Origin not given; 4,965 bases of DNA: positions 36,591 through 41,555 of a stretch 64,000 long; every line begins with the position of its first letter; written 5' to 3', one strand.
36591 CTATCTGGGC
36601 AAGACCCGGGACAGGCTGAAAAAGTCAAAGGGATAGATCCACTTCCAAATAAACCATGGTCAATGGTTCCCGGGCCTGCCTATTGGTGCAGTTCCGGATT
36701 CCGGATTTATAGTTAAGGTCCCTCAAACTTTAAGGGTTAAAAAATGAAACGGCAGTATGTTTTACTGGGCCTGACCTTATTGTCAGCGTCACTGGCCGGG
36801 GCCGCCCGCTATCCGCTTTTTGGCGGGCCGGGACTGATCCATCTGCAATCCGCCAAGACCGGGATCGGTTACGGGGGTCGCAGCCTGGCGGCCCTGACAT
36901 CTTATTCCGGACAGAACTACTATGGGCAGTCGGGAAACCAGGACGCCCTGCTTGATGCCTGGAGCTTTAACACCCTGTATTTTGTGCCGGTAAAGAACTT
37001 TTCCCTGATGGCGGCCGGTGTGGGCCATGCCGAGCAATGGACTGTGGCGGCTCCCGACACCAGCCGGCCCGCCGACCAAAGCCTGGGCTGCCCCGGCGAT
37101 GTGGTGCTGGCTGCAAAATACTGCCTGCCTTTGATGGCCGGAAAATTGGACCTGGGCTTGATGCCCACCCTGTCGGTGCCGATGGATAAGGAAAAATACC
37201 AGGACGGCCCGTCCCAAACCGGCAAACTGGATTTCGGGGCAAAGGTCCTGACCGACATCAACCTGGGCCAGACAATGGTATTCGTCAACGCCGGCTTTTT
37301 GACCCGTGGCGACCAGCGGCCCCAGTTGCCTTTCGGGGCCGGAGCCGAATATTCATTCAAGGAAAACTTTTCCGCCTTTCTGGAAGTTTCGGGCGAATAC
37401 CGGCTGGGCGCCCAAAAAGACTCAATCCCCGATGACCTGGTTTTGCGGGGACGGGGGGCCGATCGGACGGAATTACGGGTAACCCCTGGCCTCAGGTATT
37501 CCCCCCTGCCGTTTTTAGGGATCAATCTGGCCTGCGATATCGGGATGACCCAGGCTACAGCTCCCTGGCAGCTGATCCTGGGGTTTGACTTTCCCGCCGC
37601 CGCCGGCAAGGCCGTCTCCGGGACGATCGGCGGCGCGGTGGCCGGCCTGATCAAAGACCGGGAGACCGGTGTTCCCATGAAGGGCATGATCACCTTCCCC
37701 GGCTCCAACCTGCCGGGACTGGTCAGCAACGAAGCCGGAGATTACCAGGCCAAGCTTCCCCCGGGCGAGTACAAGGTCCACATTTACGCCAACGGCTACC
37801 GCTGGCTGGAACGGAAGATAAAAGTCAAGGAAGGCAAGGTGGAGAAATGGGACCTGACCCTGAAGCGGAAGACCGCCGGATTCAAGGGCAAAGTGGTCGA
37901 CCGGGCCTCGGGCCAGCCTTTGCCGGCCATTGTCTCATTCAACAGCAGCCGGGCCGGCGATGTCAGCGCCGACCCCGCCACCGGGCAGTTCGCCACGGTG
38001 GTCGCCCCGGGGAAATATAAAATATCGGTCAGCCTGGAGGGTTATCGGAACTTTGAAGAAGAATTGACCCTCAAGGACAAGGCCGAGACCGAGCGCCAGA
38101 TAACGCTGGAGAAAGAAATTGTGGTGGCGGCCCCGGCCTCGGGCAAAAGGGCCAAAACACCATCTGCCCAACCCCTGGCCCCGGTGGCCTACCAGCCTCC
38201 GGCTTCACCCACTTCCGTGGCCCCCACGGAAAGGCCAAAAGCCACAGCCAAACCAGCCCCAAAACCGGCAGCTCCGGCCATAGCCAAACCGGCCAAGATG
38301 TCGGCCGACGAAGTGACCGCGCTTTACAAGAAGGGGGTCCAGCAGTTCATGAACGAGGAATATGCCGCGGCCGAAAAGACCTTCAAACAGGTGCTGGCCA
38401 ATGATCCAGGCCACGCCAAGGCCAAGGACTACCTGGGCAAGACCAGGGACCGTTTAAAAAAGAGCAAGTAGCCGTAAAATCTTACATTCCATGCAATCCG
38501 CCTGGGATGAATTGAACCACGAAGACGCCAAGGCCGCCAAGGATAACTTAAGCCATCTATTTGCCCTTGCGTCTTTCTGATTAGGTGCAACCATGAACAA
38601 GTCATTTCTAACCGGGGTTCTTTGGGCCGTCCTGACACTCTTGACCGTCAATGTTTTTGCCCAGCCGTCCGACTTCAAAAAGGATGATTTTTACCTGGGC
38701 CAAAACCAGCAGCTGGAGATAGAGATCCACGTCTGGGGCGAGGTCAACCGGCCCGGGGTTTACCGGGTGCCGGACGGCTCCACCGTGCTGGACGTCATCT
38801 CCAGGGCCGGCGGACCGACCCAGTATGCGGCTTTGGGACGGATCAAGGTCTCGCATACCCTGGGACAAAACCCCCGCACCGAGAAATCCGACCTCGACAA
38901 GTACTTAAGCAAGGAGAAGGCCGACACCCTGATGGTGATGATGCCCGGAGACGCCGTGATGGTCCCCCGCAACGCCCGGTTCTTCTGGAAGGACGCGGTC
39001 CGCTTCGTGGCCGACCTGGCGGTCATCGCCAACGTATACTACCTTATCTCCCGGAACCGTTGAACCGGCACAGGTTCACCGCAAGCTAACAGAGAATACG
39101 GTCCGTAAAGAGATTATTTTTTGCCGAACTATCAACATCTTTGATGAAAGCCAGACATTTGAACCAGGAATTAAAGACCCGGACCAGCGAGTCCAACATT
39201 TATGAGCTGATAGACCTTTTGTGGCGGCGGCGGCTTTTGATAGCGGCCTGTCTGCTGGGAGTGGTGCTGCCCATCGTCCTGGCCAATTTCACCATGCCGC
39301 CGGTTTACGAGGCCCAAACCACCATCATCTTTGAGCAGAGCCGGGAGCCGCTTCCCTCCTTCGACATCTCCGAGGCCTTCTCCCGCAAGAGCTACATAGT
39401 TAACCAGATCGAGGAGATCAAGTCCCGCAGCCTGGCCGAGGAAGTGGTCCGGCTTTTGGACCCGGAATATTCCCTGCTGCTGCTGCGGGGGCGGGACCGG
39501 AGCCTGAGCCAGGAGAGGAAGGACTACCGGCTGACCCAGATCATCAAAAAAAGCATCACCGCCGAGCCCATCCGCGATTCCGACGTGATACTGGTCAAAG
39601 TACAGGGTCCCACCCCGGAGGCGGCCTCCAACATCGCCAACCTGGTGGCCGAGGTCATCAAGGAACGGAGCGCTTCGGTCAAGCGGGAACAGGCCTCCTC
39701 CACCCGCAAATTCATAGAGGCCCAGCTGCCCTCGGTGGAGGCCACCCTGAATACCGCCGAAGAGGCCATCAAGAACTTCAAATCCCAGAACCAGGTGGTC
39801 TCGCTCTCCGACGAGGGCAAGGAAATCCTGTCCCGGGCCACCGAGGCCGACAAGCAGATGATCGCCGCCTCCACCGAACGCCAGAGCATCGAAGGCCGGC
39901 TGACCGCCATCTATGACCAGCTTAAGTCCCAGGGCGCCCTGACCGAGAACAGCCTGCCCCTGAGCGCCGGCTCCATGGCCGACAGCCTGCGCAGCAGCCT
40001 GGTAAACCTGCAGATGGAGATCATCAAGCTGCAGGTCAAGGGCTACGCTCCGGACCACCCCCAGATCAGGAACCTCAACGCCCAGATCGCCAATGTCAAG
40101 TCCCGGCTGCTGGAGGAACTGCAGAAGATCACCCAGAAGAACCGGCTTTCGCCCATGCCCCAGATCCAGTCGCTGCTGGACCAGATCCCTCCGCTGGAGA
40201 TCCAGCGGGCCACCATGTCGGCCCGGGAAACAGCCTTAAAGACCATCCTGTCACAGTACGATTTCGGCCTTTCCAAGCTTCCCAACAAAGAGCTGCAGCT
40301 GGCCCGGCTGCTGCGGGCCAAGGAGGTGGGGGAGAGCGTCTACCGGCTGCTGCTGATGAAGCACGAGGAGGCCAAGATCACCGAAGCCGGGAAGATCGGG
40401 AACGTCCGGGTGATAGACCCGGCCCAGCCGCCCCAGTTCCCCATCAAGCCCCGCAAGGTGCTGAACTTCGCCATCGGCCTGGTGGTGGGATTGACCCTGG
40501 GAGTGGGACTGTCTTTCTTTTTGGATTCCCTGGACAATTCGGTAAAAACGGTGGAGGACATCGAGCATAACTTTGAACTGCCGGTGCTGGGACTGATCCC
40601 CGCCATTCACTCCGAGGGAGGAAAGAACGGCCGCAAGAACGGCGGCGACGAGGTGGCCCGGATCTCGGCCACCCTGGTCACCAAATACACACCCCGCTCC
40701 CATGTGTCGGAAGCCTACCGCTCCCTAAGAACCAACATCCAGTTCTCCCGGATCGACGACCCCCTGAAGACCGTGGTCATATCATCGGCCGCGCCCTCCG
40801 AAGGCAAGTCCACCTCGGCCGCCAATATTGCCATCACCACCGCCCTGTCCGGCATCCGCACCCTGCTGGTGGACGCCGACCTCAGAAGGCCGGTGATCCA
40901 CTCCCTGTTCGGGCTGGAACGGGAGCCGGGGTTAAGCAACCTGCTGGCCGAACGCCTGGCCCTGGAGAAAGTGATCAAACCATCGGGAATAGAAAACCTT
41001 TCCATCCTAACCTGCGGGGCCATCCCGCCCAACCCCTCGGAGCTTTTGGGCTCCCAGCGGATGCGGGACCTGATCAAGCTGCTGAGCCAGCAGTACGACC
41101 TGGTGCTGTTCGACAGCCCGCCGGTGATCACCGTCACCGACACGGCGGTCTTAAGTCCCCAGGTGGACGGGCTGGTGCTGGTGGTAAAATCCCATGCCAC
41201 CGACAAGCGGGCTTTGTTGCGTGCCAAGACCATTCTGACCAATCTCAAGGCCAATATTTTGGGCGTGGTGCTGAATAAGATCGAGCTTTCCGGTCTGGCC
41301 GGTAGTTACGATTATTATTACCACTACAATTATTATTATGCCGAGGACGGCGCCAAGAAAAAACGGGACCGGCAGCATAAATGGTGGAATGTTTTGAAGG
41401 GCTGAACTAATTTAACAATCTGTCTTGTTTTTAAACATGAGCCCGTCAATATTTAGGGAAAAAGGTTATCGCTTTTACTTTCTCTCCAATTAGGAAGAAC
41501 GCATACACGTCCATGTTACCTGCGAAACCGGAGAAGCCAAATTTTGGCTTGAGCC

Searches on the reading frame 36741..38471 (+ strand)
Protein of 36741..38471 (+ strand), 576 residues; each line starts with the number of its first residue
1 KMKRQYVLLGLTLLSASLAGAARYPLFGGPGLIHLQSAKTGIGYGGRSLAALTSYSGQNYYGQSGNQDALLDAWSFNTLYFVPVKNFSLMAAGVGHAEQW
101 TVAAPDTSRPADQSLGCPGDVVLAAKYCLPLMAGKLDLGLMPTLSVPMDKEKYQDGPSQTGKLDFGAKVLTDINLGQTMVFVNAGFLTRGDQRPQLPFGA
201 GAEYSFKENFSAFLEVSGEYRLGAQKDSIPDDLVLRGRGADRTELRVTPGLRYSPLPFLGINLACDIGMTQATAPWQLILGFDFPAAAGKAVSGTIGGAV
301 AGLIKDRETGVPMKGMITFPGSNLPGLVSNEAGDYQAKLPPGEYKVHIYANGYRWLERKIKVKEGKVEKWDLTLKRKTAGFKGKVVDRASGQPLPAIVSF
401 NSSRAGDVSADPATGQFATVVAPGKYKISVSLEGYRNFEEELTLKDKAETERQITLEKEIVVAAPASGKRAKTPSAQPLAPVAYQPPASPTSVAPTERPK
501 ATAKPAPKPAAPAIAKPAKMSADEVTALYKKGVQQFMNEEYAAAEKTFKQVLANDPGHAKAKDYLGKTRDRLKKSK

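Call 40: search_protein_families(library=pfam, proteins=[window:36741-38471:+], max_evalue=0.00001)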
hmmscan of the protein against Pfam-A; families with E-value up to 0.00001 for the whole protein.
window:36741-38471:+ (576 aa): 3 families
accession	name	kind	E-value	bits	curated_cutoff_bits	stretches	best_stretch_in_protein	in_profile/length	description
PF13620.12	CarboxypepD_reg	-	2.1e-15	57.2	32.3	2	382-457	3-82/82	Carboxypeptidase regulatory-like domain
PF13715.12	CarbopepD_reg_2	-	4.6e-15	55.9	32.2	1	382-459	2-79/88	CarboxypepD_reg-like domain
PF08308.17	PEGA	-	1.4e-13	51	20.8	1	420-459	31-70/71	PEGA domain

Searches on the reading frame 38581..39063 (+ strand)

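Call 40: search_protein_families(library=pfam, proteins=[window:38581-39063:+], max_evalue=0.00001)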
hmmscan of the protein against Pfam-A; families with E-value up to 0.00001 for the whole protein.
window:38581-39063:+ (160 aa): 2 families
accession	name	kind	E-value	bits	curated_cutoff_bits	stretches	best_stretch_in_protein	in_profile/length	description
PF10531.15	SLBB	-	2.8e-13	49.9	27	1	50-91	3-44/55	SLBB domain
PF22461.2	SLBB_2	-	3.2e-08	34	27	1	49-128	3-79/79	SLBB domain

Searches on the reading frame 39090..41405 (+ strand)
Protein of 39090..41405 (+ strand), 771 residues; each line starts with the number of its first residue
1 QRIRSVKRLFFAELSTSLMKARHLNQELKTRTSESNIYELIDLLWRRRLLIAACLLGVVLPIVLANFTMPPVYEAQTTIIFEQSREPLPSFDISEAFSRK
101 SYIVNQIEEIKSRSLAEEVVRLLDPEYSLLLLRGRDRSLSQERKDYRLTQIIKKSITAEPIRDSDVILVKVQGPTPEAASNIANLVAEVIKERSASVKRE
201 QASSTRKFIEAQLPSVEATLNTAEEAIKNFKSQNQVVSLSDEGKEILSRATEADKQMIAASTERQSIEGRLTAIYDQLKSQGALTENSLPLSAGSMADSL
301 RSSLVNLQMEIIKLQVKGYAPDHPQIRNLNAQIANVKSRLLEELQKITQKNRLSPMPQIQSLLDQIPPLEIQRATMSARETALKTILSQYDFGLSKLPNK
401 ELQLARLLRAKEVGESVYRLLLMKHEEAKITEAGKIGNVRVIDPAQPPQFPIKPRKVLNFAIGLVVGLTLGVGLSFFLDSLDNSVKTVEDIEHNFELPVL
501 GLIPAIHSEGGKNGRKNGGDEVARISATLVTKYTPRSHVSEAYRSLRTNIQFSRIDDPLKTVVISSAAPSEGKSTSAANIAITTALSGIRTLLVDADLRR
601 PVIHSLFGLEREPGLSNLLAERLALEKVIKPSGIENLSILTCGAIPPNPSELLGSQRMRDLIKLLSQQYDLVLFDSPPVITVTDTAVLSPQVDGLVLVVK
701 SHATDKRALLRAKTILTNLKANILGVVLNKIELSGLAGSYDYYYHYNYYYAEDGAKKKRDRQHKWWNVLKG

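Call 40: search_protein_families(library=pfam, proteins=[window:39090-41405:+], max_evalue=0.00001)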
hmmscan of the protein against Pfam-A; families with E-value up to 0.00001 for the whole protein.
window:39090-41405:+ (771 aa): 5 families
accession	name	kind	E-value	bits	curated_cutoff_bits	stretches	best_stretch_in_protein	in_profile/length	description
PF13807.11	GNVR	-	1e-17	64.3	27.7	1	404-477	6-79/82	G-rich domain on putative tyrosine kinase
PF02706.20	Wzz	-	2.6e-11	44.1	25.5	1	36-121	4-89/91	Chain length determinant protein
PF10609.15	ParA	-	4.5e-09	36.5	27.1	1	561-729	5-173/246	NUBPL iron-transfer P-loop NTPase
PF13614.12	AAA_31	-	2.5e-08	34.5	27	1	562-689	4-138/177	AAA domain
PF01656.29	CbiA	-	7.7e-08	32.8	25.4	1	570-732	9-84/125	CobQ/CobB/MinD/ParA nucleotide binding domain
